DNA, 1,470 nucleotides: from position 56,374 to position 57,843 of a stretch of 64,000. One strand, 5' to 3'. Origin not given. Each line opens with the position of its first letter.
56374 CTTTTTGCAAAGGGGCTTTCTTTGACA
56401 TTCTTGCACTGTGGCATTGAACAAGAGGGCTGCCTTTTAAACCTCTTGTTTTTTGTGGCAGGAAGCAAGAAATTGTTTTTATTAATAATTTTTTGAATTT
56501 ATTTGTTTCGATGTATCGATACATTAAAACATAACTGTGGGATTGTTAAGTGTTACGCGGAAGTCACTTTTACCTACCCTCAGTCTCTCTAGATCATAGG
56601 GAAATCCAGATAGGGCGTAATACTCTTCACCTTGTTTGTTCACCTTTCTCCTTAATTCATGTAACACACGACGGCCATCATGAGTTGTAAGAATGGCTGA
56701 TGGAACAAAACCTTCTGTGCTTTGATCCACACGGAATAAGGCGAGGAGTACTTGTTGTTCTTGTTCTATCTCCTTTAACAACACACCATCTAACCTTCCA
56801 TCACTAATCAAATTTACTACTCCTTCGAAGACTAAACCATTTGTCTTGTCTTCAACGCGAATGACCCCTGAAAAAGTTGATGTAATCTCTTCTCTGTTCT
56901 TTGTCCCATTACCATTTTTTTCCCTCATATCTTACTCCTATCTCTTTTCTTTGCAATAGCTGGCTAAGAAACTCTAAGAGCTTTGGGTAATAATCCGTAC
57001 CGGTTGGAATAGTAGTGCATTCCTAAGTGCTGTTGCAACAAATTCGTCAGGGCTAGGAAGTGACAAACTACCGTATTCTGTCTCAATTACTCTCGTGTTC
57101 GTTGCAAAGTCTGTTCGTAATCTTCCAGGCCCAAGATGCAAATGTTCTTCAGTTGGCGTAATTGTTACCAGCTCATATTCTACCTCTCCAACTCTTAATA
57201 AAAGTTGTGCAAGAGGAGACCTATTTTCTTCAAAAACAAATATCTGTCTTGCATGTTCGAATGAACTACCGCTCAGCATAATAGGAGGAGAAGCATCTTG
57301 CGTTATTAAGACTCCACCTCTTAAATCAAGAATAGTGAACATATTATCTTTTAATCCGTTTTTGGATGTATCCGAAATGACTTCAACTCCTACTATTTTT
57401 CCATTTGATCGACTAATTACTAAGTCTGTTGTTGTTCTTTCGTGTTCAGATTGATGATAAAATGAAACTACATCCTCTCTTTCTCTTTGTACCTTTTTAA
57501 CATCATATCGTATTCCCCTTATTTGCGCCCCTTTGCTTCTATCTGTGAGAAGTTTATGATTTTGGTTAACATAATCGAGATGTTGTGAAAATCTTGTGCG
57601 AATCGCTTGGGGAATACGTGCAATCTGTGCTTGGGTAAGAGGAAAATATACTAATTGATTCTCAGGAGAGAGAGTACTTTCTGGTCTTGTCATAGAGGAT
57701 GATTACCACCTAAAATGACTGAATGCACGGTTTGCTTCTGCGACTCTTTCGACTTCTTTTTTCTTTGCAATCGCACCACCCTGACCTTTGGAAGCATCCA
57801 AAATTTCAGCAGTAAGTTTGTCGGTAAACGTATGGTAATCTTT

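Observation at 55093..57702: Island of four uncharacterised ORFs plus a hairpin-rich segment inserted at the normally invariant rpsG|fusA junction of the str operon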

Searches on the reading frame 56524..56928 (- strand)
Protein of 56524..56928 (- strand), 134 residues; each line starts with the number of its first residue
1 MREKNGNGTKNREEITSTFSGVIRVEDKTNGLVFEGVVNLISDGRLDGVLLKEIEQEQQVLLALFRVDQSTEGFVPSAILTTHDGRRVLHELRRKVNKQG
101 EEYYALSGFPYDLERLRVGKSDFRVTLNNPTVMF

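Call 3: search_protein_families(library=pfam, proteins=[window:56524-56928:-], max_evalue=1)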
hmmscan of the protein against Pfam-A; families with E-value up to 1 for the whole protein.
window:56524-56928:- (134 aa): 1 family
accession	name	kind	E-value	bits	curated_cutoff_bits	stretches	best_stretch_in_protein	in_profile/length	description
PF11623.14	NdhS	-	0.2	11.7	27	0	10-36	10-37/52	NAD(P)H dehydrogenase subunit S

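Call 4: search_protein_families(library=ncbifam, proteins=[window:56524-56928:-], max_evalue=1)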
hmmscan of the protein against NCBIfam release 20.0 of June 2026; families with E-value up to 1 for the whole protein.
window:56524-56928:- (134 aa): 0 families

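Call 15: search_protein_families(library=phrogs, proteins=[window:56524-56928:-], max_evalue=1)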
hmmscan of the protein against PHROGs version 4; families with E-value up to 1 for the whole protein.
window:56524-56928:- (134 aa): 0 families

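Call 16: search_protein_families(library=padloc, proteins=[window:56524-56928:-], max_evalue=1)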
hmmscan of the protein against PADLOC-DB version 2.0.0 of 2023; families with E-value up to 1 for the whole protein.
window:56524-56928:- (134 aa): 0 families

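Call 34: search_solved_structures(query=window:56524-56928:-, max_evalue=10)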
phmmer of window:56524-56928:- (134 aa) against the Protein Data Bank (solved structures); distinct sequences matched with E-value up to 10: 1.
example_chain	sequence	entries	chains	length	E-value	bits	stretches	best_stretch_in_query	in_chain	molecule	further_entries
7f00_A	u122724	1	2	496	0.72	13.1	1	56-129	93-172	UPF0371 protein SPRM200_0309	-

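Call 41: search_protein_representatives(protein=window:56524-56928:-)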
Query: 134 residues. Proteins with E-value up to 0.001 (for the whole library): 8; up to 1e-10: 5; up to 1e-30: 1. The best 8 are listed.
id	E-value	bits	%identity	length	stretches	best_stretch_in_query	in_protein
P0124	3.3e-81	285.6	100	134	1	1-134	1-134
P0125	1.1e-22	96.6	45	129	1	11-132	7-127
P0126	1.3e-17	80.1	35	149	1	14-131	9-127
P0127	5.1e-16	75.0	43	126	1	13-127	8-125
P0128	3.2e-12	62.7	35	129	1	10-132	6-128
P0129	1.3e-05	41.3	24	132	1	11-128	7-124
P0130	1.4e-04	38.0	-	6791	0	-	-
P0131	1.9e-04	37.6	31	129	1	20-127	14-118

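Call 43: find_encoding_contigs(protein=P0125, flank=6000, max_places=3)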
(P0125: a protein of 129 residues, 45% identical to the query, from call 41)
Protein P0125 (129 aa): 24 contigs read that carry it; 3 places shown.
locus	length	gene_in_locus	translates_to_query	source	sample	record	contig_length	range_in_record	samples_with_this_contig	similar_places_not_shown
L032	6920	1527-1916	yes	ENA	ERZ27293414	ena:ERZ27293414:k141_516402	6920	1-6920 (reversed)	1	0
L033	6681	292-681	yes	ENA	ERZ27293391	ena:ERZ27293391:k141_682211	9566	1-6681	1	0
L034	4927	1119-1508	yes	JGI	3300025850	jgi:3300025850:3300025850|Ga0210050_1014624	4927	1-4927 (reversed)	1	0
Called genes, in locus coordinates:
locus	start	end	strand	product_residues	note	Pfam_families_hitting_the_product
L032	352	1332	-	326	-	-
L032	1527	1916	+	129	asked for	-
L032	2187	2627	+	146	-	PF02661:Fic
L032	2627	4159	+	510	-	PF13541:ChlI, PF01078:Mg_chelatase, PF07728:AAA_5 (weak), PF00493:MCM (weak), PF13335:Mg_chelatase_C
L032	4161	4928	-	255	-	PF04015:DUF362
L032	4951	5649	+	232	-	PF00398:RrnaAD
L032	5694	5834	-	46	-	PF18930:DUF5679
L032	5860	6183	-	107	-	-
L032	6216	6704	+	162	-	PF14584:DUF4446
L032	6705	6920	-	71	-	?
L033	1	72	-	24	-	?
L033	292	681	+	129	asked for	-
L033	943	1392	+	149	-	PF02661:Fic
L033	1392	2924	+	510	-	PF13541:ChlI, PF01078:Mg_chelatase, PF07728:AAA_5 (weak), PF00493:MCM (weak), PF13335:Mg_chelatase_C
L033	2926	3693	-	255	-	PF04015:DUF362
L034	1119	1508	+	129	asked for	-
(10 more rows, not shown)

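Call 56: search_solved_structures(query=A1, max_evalue=10)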
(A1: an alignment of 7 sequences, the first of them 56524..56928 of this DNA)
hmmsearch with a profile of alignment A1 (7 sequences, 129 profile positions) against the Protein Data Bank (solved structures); distinct sequences matched with E-value up to 10: 1.
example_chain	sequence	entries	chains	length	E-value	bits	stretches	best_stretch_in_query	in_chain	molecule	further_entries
6qel_G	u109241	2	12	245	0.4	13.4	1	42-94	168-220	DNA replication protein dnaC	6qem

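Call 58: find_encoding_contigs(protein=P0127, flank=5000, max_places=2)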
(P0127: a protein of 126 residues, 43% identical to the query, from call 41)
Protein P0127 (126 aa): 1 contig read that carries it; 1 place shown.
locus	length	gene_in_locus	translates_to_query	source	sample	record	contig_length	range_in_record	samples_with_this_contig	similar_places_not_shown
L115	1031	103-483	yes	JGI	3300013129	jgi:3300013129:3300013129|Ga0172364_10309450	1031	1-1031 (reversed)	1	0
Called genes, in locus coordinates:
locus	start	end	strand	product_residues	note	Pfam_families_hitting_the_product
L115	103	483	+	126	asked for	-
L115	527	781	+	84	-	PF22277:EncFtn-like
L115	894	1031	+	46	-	?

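Call 59: find_encoding_contigs(protein=P0128, flank=5000, max_places=2)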
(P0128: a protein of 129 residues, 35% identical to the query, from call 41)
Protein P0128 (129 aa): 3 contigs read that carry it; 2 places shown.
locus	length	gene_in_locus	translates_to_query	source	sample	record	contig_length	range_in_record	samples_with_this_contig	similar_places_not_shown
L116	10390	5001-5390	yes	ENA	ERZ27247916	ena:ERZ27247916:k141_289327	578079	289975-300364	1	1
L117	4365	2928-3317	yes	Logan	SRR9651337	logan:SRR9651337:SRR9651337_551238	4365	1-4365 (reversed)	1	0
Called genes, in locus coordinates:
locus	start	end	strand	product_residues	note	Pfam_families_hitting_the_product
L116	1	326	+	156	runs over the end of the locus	PF14584:DUF4446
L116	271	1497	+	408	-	PF11258:DUF3048, PF17479:DUF3048_C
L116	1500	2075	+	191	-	-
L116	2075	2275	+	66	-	PF04014:MazE_antitoxin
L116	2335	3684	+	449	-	PF21760:SecD_1st, PF22599:SecDF_P1_head, PF02355:SecD_SecF_C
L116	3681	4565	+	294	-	PF07549:Sec_GG, PF02355:SecD_SecF_C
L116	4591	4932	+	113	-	PF03091:CutA1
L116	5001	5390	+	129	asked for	-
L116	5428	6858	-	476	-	PF01743:PolyA_pol, PF12627:PolyA_pol_RNAbd, PF01966:HD, PF13735:tRNA_NucTran2_2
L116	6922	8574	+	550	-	PF01368:DHH, PF02272:DHHA1, PF17768:RecJ_OB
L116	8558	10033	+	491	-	PF13328:HD_4, PF01966:HD, PF04607:RelA_SpoT, PF02824:TGS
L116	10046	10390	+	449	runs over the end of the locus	PF01336:tRNA_anti-codon, PF00152:tRNA-synt_2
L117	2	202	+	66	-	PF04014:MazE_antitoxin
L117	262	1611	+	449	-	PF21760:SecD_1st, PF22599:SecDF_P1_head, PF02355:SecD_SecF_C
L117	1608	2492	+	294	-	PF07549:Sec_GG, PF02355:SecD_SecF_C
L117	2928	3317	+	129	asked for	-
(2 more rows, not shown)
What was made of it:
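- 56524..56928 (-): ORF134, a member of a very small family of ~130-aa all-beta proteins. It has a canonical AGGAG SD 8 nt upstream. Homologues lie at unrelated loci (calls 43, 58, 59).
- ORF134 relatives sit next to Fic/ComM, EncFtn or secDF-CutA1 (calls 43, 58, 59).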

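Call 63: predict_structure(alignment_id=A1)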
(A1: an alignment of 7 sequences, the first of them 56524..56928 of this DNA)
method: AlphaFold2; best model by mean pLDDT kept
length: 134 residues; sequences in the alignment: 7
mean_pLDDT: 88.5   pTM: 0.78
mean pLDDT of the five models: 88.5, 88.3, 88.3, 88.2, 87.3
residues with pLDDT >= 90: 103; 70-90: 16; 50-70: 2; < 50: 13
segments of 3 or more residues with pLDDT < 50: 1-13
pLDDT, mean of each block of 10 residues (from residue 1): 42 71 96 96 95 92 95 93 94 95 93 93 95 89
secondary structure, 60 per line:
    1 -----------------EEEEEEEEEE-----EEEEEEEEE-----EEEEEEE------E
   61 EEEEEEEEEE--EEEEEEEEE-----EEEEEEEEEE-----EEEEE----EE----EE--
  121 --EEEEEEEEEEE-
elements in order: E18-27 E33-41 E47-53 E60-70 E73-81 E87-96 E102-106 E123-133
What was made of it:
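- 56524..56928 (-): AF2 model has pLDDT 88.5 and eight beta strands (call 63).
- ORF134 gives a confident model (call 63).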

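Call 69: fold_search(model_id=the predicted structure, library=pdb)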
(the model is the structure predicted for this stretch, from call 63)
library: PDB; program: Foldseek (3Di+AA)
matches with E <= 10: 558; with E <= 0.001: 0
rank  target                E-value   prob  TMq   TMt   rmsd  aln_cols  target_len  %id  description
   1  9gtx_B                1.1e-01  0.75  0.35  0.30  10.4       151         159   10  Structural and functional analysis of the Helicobacter pylori lipoprotein chaperone LolA (released 2024-12-18)
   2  4mxt                  1.1e-01  0.51  0.29  0.22  10.6       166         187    8  Crystal structure of an Outer-membrane lipoprotein carrier protein (BACUNI_04723) from Bacteroides uniformis ATCC 8492 a (released 2013-10-16)
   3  6e8n_A                1.3e-01  0.77  0.37  0.28  17.4       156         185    9  Crystal structure of glycosylated human EPDR1 (released 2019-01-23)
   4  8cm1                  1.3e-01  0.51  0.33  0.26  11.8       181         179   12  Lol B - Localization of lipoprotein B from Vibrio cholera (released 2023-06-21)
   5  8orn_B                1.9e-01  0.41  0.31  0.26  11.9       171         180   10  Crystal structure of Xanthomonas campestris pv. campestris LolA-LolB complex (released 2023-07-05)
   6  6jld_B                2.0e-01  0.66  0.36  0.28  17.7       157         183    8  Crystal structure of a human ependymin related protein (released 2019-07-10)
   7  4bj8_K                2.1e-01  0.77  0.38  0.41   8.0       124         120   12  Zebavidin (released 2013-11-20)
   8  6e7o_C                2.3e-01  0.51  0.31  0.28  17.3       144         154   10  Crystal structure of deglycosylated human EPDR1 (released 2019-01-23)
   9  4rez                  2.3e-01  0.09  0.14  0.07  17.4       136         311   10  Crystal structure of the Middle-East respiratory syndrome coronavirus papain-like protease (released 2014-10-22)
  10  6e8n_B                2.5e-01  0.60  0.36  0.28  16.3       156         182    8  Crystal structure of glycosylated human EPDR1 (released 2019-01-23)
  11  6czj_A                2.5e-01  0.57  0.34  0.39   6.8       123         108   11  Structure of a redesigned beta barrel, b10 (released 2018-09-19)
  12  3c5o_B                2.6e-01  0.13  0.19  0.17  15.1       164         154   11  Crystal structure of the conserved protein of unknown function RPA1785 from Rhodopseudomonas palustris (released 2008-02-19)
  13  6jla_D                2.7e-01  0.57  0.36  0.28  17.4       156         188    8  Crystal structure of a mouse ependymin related protein (released 2020-03-04)
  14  9c89                  2.7e-01  0.35  0.31  0.26  16.8       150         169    9  Crystal structure of outer membrane lipoprotein carrier protein (LolA) from Ehrlichia chaffeensis (released 2024-06-19)
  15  6jla_A                2.9e-01  0.57  0.37  0.28  17.8       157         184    8  Crystal structure of a mouse ependymin related protein (released 2020-03-04)
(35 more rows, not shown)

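Call 73: fold_search(model_id=the predicted structure, library=viral)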
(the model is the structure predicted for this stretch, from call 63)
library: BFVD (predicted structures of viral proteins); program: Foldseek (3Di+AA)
matches with E <= 10: 461; with E <= 0.001: 0
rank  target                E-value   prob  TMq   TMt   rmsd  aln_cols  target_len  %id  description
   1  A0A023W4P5            1.6e-02  0.97  0.34  0.34   9.1       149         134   15  Uncharacterized protein [Serratia phage PS2]
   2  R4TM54                4.6e-02  0.77  0.28  0.09  12.9       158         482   12  Uncharacterized protein [Haloarcula californiae tailed virus 2]
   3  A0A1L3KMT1            7.5e-02  0.35  0.22  0.22  13.9       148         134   13  Uncharacterized protein [Hubei rhabdo-like virus 3]
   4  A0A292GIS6            1.6e-01  0.06  0.13  0.10  18.1       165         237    7  (no name in the UniProt tables at hand)
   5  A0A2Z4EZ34            2.0e-01  0.38  0.27  0.15  10.9       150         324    9  (no name in the UniProt tables at hand)
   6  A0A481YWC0            2.3e-01  0.69  0.37  0.30   6.8       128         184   13  Uncharacterized protein [Marseillevirus LCMAC201]
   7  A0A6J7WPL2            2.5e-01  0.54  0.31  0.35   8.2       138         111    8  Uncharacterized protein [uncultured Caudovirales phage]
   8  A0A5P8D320            2.5e-01  0.15  0.22  0.17  14.6       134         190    7  (no name in the UniProt tables at hand)
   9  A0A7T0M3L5            3.1e-01  0.11  0.19  0.20  16.1       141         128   10  Uncharacterized protein [Hymenopteran arli-related virus OKIAV100]
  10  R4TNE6                3.2e-01  0.23  0.26  0.18  12.8       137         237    7  (no name in the UniProt tables at hand)
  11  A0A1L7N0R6            3.2e-01  0.15  0.22  0.16  14.4       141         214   11  CYTH domain-containing protein [Ralstonia phage RP12]
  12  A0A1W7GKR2            3.4e-01  0.14  0.20  0.19  18.5       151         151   13  Uncharacterized protein [Tenacibaculum phage pT24]
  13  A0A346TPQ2            3.6e-01  0.18  0.22  0.13  11.5       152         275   10  FGF [Mythimna unipuncta nucleopolyhedrovirus]
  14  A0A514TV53            3.6e-01  0.14  0.19  0.07  13.5       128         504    8  Putative CytH-like phosphatase [Aeromonas phage D3]
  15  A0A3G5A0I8            3.9e-01  0.09  0.14  0.06  14.4       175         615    8  Uncharacterized protein [Harvfovirus sp.]
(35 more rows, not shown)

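Call 74: search_protein_families(library=pfam, alignment_id=A1, max_evalue=1)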
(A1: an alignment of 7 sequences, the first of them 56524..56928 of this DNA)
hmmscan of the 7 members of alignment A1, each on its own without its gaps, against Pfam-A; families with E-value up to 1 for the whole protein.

A. member 1, window:56524-56928:- (134 aa): 1 family
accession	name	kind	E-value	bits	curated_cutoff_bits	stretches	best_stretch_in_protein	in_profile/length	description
PF11623.14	NdhS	-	0.2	11.7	27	0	10-36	10-37/52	NAD(P)H dehydrogenase subunit S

B. families by the number of members that match (of 7 scanned): 3 families
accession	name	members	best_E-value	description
PF17471.7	GP63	1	0.13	Gene product 63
PF11623.14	NdhS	1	0.2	NAD(P)H dehydrogenase subunit S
PF17623.7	B277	1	0.26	Domain of unknown function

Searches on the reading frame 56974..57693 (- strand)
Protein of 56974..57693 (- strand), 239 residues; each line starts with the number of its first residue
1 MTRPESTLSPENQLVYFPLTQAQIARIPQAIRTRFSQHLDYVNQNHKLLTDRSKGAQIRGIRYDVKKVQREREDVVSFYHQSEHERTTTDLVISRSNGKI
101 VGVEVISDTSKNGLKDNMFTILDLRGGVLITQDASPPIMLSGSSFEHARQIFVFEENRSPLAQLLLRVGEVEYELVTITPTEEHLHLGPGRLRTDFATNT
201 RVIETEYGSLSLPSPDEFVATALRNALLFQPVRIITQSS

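Call 3: search_protein_families(library=pfam, proteins=[window:56974-57693:-], max_evalue=1)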
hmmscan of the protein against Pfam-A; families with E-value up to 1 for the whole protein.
window:56974-57693:- (239 aa): 2 families
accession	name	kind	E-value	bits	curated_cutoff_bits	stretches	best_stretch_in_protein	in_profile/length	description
PF02852.28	Pyr_redox_dim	-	0.066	13.9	25.3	1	56-110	21-72/110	Pyridine nucleotide-disulphide oxidoreductase, dimerisation domain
PF10816.13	DUF2760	-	0.14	12.4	25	1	37-102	17-82/124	Domain of unknown function (DUF2760)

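Call 4: search_protein_families(library=ncbifam, proteins=[window:56974-57693:-], max_evalue=1)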
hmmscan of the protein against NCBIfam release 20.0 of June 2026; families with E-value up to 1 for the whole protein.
window:56974-57693:- (239 aa): 0 families

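Call 10: find_homologous_proteins(query=window:56974-57693:-, max_evalue=0.01)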
Query window:56974-57693:- (239 aa): 1 proteins with E <= 0.01 among 323 candidates.
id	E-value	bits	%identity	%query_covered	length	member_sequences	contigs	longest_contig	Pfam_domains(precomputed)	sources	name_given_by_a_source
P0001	7.8e-151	517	100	100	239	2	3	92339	-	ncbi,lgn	-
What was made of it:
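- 56974..57693 (-): ORF239, an orphan protein-coding gene. It starts 9 nt after the rpsG stop. The only hit among 5.8 billion clusters is itself (call 10).
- ORF239 has no relatives anywhere (call 10).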

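Call 11: find_encoding_contigs(protein=window:56974-57693:-, flank=10000)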
Protein window:56974-57693:- (239 aa): 3 contigs read that carry it; 3 places shown.
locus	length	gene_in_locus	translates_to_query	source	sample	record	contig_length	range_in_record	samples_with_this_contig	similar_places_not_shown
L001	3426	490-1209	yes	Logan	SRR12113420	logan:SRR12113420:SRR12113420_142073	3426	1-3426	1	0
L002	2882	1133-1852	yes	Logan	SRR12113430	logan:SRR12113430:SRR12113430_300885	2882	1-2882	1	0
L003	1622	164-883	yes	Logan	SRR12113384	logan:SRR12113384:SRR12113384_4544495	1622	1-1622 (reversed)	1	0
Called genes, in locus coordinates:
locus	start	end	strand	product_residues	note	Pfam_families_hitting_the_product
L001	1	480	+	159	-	PF00177:Ribosomal_S7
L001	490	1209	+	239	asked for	-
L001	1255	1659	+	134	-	-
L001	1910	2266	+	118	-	PF00300:His_Phos_1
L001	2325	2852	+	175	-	-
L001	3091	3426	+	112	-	?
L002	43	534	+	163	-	PF00164:Ribosom_S12_S23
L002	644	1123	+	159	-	PF00177:Ribosomal_S7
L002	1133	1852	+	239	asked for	-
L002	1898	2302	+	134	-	-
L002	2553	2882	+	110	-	?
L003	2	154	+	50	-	?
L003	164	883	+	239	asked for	-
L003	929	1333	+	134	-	-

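Call 15: search_protein_families(library=phrogs, proteins=[window:56974-57693:-], max_evalue=1)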
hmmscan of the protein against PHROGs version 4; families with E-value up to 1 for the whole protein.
window:56974-57693:- (239 aa): 4 families
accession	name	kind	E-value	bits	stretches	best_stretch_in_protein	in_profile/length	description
phrog_24418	-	other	0.067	12.4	1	33-113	475-554/717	glycerophosphoryl diester phosphodiesterase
phrog_12846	-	tail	0.13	12.1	1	17-104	68-151/552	tail fiber protein; Ig-domain containing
phrog_340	-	unknown function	0.25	12.2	1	80-108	17-45/85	-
phrog_5222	-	unknown function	0.34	12.2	0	87-104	7-24/66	-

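Call 16: search_protein_families(library=padloc, proteins=[window:56974-57693:-], max_evalue=1)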
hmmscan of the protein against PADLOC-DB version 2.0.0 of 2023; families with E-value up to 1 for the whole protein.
window:56974-57693:- (239 aa): 1 family
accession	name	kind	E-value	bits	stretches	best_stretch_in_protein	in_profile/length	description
PDLC04790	PDC-S01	-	0.012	12.3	1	67-107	327-367/422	-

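Call 33: search_solved_structures(query=window:56974-57693:-, max_evalue=10)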
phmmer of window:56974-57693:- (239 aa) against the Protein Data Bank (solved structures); distinct sequences matched with E-value up to 10: 1.
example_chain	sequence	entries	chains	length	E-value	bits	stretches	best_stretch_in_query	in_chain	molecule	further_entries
9cuy_c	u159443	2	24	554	1.6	11.4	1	17-104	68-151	Short tail fiber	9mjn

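Call 39: predict_structure(protein=window:56974-57693:-)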
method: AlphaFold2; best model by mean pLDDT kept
length: 239 residues; sequences in the alignment: 1
mean_pLDDT: 34.4   pTM: 0.25
mean pLDDT of the five models: 34.4, 32.4, 30.8, 28.6, 28.1
residues with pLDDT >= 90: 0; 70-90: 0; 50-70: 0; < 50: 239
segments of 3 or more residues with pLDDT < 50: 1-239
pLDDT, mean of each block of 10 residues (from residue 1): 30 28 34 35 34 29 34 39 36 42 42 34 35 35 31 31 31 29 32 41 43 40 33 29
secondary structure, 60 per line:
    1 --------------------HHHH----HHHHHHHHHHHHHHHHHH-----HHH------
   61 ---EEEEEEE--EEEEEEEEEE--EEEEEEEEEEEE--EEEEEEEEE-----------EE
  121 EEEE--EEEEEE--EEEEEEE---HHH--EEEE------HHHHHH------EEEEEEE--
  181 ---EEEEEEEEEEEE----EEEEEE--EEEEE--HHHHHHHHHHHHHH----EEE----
elements in order: H21-24 H29-46 E64-70 E73-82 E85-96 E99-107 E119-124 E127-132 E135-141 E150-153 H160-165 E172-178 E184-195 E200-205 E208-212 H215-228 E233-235
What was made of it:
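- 56974..57693 (-): AF2 single-sequence model is unusable, pLDDT 34 (call 39).
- Tried and rejected: AF2 of ORF239 without an alignment gave pLDDT 34 and was discarded (call 39).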

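Call 81: search_dna_similar(query=window:56974-57693:-, collection=phages, mode=protein, max_evalue=0.01, max_rows=5)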
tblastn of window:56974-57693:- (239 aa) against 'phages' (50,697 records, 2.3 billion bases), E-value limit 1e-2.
No match.

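Call 83: find_related_loci(query=window:56974-57693:-, collection=viral_contigs, flank=5000)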
Query window:56974-57693:- (239 aa) in viral_contigs; peptide patterns used: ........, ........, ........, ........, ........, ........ (x = any residue, [..] = any of these).
4 stretches matched a pattern, but none encodes a relative of the query by tblastn (E <= 1e-3).
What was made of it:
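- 56974..57693 (-): No family, PDB, phage or viral match (calls 3, 4, 15, 16, 33, 81, 83).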
